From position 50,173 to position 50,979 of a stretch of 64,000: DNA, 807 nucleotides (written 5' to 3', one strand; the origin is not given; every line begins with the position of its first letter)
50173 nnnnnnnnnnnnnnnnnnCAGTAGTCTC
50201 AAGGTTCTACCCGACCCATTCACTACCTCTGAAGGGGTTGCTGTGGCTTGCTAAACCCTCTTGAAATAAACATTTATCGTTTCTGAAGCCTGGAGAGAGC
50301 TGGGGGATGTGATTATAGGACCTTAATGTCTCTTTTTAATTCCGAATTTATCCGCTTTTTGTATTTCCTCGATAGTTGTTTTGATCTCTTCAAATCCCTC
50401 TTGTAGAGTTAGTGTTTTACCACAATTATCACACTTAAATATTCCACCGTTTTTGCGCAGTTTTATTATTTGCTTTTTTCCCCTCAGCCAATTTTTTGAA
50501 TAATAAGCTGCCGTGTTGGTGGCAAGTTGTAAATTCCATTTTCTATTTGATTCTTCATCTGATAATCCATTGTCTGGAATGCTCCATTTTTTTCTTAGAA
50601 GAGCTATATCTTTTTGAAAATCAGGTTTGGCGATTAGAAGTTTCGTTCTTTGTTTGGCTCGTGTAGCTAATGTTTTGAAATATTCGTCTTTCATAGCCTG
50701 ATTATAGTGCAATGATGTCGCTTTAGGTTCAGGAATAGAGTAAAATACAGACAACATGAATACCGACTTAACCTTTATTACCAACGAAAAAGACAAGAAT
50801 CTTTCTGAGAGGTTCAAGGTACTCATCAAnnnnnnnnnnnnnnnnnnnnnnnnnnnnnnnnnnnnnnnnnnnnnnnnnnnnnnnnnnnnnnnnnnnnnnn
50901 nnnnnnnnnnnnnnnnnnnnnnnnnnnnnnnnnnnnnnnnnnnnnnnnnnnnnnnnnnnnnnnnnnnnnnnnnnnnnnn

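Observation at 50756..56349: Five-gene candidate defence operon next to tRNA-Ser(GGA): PLD/TaqI_C nuclease, Shedu-like DUF4263, Cas4-like nuclease, AlbA_2 protein, hypothetical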

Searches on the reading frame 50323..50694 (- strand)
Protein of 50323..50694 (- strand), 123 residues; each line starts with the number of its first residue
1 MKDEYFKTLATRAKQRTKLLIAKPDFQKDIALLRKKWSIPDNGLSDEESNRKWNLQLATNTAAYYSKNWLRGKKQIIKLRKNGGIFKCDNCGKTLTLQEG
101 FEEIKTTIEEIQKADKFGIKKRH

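Call 92: search_protein_families(library=pfam, proteins=[window:50323-50694:-], max_evalue=5)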
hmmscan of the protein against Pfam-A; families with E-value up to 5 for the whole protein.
window:50323-50694:- (123 aa): 2 families
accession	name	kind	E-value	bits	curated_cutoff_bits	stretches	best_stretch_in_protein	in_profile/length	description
PF02591.20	Zn_ribbon_9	-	0.05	14.2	29.1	1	76-92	14-30/33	C4-type zinc ribbon domain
PF18096.6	Thump_like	-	0.098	13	26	1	10-43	18-53/78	THUMP domain-like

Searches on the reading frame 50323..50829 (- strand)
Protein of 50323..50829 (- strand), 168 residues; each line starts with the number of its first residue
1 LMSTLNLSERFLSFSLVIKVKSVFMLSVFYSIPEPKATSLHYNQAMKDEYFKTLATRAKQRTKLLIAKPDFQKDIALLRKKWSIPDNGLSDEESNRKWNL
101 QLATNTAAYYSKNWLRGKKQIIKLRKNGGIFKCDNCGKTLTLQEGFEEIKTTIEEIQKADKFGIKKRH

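Call 4: search_protein_families(library=pfam, proteins=[window:50323-50829:-], max_evalue=0.01)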
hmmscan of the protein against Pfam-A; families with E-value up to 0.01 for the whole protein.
window:50323-50829:- (168 aa): 0 families

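Call 5: search_protein_families(library=padloc, proteins=[window:50323-50829:-], max_evalue=0.01)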
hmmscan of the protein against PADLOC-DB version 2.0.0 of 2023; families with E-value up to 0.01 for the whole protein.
window:50323-50829:- (168 aa): 0 families

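Call 6: search_protein_families(library=ncbifam, proteins=[window:50323-50829:-], max_evalue=0.01)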
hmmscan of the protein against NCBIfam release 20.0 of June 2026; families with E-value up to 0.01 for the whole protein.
window:50323-50829:- (168 aa): 0 families
